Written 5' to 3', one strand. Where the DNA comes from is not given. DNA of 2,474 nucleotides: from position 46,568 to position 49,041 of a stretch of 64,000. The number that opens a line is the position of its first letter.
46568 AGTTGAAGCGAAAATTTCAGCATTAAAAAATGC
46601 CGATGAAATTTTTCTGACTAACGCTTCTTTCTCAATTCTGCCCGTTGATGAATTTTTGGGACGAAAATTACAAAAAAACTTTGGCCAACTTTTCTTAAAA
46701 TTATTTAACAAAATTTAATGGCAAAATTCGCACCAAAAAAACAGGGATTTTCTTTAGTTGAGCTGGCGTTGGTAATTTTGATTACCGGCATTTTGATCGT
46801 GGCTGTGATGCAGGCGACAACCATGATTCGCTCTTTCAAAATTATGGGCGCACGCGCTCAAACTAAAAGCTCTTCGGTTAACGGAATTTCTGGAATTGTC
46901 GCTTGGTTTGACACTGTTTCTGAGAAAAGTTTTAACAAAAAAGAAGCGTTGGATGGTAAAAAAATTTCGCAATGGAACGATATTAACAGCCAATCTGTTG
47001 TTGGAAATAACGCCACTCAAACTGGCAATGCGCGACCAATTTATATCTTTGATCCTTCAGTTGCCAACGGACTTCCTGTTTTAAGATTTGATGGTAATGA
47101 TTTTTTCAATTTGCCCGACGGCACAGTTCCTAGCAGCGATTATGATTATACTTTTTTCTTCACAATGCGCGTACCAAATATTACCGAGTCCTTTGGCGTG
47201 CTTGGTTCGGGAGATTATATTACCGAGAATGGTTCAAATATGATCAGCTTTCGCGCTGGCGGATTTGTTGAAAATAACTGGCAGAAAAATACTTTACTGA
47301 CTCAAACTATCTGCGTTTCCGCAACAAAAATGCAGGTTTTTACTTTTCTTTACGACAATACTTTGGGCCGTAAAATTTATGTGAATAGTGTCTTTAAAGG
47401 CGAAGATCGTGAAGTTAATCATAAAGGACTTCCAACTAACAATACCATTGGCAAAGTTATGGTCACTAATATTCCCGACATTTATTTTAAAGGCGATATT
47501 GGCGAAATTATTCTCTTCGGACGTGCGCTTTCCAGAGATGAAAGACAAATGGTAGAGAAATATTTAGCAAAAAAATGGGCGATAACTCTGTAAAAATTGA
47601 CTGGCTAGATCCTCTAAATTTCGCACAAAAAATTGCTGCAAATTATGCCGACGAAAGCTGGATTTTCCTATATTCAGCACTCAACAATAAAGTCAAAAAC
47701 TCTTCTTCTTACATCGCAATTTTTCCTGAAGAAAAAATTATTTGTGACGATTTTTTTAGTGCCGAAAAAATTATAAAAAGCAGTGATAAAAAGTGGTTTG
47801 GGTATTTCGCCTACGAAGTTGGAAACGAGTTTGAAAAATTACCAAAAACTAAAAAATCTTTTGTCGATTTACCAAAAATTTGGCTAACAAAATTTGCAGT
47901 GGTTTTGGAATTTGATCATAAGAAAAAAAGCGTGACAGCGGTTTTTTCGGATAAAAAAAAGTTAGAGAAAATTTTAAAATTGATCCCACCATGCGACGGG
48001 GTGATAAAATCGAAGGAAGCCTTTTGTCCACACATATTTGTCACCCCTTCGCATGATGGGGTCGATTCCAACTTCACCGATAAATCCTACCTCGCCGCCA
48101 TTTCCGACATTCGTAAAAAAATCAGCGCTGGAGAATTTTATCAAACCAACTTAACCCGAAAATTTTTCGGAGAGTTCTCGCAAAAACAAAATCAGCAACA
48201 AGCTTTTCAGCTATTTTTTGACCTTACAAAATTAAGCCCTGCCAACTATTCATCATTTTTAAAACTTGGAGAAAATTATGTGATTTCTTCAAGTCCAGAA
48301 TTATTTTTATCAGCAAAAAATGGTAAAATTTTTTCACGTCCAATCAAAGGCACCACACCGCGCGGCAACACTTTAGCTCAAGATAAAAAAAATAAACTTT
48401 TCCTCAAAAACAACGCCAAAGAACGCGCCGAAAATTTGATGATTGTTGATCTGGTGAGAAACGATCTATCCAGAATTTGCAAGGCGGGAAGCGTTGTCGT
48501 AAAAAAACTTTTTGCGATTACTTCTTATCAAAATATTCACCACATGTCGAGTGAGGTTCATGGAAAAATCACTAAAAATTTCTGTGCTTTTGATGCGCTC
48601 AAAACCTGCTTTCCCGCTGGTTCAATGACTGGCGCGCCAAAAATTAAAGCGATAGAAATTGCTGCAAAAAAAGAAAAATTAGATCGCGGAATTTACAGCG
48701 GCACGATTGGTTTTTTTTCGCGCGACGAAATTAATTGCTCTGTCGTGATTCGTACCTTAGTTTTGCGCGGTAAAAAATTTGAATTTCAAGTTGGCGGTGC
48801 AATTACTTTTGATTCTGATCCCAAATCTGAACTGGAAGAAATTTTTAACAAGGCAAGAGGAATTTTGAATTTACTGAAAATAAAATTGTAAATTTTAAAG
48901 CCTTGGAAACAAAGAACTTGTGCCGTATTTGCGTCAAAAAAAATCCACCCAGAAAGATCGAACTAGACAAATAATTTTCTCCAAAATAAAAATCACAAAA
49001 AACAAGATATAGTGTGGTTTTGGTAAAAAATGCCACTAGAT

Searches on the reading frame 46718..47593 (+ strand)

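Call 39: search_protein_families(library=pfam, proteins=[window:46718-47593:+], max_evalue=0.001)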
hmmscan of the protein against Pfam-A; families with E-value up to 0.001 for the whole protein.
window:46718-47593:+ (291 aa): 2 families
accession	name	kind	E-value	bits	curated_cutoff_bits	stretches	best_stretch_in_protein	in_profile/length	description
PF13385.13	Laminin_G_3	-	1.8e-05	25.4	27.6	1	125-275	2-149/151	Concanavalin A-like lectin/glucanases superfamily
PF07963.17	N_methyl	-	2e-05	24.4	21.2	1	7-31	3-27/27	Prokaryotic N-terminal methylation motif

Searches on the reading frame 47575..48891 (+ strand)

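Call 39: search_protein_families(library=pfam, proteins=[window:47575-48891:+], max_evalue=0.001)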
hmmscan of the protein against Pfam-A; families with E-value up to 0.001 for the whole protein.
window:47575-48891:+ (438 aa): 2 families
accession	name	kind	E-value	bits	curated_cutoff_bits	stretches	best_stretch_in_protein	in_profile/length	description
PF00425.24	Chorismate_bind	-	3.7e-80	269.6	27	1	170-426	3-257/257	chorismate binding enzyme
PF04715.19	Anth_synt_I_N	-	6.2e-10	39.9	23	1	75-121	93-139/140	Anthranilate synthase component I, N terminal region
